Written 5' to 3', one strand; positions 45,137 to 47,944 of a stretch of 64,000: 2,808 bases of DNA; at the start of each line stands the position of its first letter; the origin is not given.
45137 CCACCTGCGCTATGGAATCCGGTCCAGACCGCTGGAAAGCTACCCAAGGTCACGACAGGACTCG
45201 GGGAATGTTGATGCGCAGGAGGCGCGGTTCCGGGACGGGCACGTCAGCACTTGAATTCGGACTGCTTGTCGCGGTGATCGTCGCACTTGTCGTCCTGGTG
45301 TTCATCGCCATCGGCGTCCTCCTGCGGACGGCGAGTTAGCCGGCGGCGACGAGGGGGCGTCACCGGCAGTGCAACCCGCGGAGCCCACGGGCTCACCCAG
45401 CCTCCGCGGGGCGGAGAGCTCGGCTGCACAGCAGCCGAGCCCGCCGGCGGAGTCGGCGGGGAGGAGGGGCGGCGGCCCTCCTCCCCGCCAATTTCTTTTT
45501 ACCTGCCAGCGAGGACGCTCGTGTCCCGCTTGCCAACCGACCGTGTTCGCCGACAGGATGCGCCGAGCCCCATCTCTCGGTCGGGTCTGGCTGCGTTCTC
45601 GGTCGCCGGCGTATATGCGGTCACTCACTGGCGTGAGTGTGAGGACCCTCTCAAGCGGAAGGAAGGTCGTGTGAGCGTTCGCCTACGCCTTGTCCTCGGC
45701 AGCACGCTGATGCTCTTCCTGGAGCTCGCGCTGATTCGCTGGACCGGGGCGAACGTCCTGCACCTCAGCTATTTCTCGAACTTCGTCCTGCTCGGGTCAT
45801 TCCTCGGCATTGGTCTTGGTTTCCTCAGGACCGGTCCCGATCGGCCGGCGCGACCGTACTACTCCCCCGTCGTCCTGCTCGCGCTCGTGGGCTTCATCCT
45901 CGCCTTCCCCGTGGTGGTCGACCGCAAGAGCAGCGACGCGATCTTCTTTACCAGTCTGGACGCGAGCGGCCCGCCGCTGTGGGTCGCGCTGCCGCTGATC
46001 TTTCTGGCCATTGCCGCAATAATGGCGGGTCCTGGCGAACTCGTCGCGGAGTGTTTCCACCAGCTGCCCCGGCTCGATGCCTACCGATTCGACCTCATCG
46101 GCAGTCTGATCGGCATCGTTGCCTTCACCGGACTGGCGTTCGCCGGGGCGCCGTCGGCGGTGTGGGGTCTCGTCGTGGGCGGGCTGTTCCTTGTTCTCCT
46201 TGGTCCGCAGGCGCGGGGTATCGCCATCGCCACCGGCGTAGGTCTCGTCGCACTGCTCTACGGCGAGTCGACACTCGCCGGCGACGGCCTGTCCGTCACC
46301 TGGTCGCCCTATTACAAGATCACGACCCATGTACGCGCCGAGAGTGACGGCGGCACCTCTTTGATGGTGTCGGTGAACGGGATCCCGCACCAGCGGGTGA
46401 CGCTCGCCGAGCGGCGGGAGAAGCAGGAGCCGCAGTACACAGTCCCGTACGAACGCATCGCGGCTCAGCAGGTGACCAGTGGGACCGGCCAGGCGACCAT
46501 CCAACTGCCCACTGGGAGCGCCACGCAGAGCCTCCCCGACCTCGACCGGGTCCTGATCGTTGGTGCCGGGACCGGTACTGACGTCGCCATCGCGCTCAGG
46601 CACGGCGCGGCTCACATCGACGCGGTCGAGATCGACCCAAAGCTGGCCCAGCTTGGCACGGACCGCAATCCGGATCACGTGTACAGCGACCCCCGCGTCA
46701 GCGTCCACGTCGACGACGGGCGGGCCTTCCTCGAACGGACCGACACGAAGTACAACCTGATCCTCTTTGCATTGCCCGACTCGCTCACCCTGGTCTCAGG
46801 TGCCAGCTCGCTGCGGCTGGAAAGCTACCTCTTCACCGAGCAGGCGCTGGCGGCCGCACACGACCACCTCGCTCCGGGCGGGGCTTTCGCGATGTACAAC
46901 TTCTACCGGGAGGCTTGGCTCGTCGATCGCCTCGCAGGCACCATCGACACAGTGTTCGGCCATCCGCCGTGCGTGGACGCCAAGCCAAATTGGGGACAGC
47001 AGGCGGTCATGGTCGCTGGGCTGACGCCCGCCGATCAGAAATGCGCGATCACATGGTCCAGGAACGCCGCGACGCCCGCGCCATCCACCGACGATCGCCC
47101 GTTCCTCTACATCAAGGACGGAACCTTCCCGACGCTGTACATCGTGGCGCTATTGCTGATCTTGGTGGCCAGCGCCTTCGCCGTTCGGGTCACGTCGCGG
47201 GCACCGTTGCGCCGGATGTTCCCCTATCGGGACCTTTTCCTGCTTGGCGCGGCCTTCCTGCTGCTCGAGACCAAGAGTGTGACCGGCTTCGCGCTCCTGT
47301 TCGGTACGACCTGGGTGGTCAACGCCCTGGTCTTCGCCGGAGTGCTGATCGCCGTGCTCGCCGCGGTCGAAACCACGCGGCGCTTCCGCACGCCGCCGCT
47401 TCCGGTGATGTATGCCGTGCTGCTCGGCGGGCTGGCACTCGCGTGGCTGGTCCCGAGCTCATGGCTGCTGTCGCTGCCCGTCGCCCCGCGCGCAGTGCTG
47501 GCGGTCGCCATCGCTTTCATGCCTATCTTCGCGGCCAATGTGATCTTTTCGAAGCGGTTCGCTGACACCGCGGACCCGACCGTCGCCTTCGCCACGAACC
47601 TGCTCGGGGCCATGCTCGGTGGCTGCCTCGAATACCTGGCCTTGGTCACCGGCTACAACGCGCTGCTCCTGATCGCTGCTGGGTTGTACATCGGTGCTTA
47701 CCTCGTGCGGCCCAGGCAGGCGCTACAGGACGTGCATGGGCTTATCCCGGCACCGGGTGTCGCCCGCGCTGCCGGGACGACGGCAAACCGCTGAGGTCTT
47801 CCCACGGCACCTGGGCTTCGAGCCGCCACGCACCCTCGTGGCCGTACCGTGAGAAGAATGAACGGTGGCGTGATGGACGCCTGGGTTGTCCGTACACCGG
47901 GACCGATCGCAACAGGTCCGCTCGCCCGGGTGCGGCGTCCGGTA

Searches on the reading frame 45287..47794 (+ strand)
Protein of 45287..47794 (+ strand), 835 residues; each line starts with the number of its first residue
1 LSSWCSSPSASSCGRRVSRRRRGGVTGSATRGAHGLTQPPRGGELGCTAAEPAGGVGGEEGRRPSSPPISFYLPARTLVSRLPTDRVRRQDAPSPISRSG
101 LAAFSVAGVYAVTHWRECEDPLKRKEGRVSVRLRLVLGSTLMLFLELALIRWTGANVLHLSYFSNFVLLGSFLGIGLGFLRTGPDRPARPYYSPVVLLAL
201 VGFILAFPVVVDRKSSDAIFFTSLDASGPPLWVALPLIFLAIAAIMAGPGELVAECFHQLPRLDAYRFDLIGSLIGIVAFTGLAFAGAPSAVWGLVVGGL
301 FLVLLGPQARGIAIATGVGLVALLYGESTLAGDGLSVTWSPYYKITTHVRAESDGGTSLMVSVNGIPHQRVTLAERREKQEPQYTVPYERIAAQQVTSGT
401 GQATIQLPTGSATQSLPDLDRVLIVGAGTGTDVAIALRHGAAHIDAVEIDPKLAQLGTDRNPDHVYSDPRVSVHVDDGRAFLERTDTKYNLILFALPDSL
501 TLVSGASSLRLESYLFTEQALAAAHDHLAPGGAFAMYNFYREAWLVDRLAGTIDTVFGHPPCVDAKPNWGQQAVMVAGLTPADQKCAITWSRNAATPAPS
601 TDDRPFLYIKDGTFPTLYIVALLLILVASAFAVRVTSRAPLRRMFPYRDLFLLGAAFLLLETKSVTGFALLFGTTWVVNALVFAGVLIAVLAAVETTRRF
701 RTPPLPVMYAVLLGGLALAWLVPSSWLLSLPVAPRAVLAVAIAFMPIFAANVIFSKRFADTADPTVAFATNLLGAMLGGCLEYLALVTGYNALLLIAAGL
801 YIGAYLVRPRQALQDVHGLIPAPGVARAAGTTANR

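Call 44: search_protein_families(library=pfam, proteins=[window:45287-47794:+], max_evalue=0.00001)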
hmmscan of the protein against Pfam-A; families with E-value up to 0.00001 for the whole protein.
window:45287-47794:+ (835 aa): 1 family
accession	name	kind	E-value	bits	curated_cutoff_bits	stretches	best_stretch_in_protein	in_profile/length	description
PF01564.23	Spermine_synth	-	4.5e-08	33.3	22.9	1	412-538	12-132/186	Spermine/spermidine synthase domain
